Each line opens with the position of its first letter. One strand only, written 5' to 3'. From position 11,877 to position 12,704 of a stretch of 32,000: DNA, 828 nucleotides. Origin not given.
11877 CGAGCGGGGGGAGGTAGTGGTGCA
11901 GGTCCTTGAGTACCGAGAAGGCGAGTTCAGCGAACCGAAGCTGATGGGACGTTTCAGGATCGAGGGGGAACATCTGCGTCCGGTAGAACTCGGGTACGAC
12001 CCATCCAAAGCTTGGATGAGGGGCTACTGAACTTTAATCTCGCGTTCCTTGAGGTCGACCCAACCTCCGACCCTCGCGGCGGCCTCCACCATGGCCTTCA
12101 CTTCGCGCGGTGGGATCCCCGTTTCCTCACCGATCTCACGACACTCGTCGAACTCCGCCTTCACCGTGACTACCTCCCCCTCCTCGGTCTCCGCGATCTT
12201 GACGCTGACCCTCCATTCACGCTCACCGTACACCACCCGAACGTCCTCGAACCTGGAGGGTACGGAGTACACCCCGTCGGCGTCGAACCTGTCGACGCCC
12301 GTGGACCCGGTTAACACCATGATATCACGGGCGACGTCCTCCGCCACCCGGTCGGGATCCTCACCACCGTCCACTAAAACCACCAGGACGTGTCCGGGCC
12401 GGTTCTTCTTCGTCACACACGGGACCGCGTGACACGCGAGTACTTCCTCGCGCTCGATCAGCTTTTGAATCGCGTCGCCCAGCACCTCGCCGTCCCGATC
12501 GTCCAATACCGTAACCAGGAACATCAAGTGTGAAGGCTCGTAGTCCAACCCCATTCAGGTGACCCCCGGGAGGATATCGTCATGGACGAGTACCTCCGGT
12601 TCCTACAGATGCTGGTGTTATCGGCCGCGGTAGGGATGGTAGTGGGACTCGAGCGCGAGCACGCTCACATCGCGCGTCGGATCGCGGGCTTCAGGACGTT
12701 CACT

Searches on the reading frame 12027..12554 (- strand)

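Call 82: search_protein_families(library=pfam, proteins=[window:12027-12554:-], max_evalue=0.001)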
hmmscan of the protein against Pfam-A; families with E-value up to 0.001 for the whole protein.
window:12027-12554:- (176 aa): 1 family
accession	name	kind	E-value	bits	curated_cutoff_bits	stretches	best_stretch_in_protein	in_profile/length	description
PF01969.22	Ni_insertion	-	1.1e-20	74.5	22.1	1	8-152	243-374/375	Nickel insertion protein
